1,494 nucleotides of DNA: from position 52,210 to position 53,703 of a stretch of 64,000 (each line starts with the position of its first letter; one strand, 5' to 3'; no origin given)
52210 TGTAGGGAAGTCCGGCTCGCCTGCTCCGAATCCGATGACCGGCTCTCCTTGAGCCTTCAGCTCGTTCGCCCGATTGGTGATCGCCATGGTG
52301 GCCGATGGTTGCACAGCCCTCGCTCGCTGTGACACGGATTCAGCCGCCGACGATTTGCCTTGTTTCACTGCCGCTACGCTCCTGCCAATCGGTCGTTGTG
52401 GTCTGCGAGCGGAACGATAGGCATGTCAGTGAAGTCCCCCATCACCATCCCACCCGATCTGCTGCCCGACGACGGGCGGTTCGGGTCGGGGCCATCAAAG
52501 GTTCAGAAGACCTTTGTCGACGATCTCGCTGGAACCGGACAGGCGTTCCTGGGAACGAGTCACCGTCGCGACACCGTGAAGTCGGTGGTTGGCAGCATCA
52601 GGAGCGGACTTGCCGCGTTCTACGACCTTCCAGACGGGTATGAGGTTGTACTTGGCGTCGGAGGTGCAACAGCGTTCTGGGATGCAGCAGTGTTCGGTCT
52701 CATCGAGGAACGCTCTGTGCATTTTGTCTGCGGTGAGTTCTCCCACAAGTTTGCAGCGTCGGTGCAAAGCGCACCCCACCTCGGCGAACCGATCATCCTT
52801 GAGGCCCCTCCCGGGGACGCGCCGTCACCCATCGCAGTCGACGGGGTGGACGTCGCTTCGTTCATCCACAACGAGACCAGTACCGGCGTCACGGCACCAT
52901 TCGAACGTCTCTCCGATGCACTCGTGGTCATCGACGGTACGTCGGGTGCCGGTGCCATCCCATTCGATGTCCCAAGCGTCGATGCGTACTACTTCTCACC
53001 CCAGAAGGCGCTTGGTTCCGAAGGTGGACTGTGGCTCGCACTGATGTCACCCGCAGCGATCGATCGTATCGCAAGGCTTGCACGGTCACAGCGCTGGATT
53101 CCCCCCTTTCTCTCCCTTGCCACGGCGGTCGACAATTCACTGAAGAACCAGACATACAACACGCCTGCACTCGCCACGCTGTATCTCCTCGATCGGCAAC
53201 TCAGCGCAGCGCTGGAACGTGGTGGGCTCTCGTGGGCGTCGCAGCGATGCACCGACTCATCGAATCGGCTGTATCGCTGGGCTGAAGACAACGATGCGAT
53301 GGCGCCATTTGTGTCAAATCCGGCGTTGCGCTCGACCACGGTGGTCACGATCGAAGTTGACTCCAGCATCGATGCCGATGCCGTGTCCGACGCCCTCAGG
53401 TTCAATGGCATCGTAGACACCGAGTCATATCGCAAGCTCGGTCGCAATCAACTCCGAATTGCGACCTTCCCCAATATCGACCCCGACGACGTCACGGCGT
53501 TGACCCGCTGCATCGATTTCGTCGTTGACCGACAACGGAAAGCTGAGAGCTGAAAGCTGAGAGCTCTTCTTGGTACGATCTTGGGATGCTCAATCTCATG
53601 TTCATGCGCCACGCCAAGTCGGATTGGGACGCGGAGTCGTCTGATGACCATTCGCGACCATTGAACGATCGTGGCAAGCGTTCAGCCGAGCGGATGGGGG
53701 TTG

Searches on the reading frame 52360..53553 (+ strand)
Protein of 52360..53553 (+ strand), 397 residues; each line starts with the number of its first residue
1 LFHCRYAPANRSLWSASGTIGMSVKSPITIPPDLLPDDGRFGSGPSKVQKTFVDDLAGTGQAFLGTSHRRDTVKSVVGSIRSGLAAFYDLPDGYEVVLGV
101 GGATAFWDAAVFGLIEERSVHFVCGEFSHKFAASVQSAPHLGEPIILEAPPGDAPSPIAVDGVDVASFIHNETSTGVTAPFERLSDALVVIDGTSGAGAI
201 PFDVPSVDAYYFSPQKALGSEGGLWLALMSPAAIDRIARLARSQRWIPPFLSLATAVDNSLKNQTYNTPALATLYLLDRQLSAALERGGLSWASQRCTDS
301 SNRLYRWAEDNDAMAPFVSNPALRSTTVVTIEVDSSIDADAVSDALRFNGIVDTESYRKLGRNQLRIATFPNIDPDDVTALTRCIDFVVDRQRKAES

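Call 57: search_protein_families(library=pfam, proteins=[window:52360-53553:+], max_evalue=0.00001)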
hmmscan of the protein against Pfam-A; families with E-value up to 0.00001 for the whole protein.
window:52360-53553:+ (397 aa): 1 family
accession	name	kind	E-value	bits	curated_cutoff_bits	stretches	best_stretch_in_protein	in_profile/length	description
PF00266.25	Aminotran_5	-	6.2e-10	39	21.5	1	161-351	138-333/371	Aminotransferase class-V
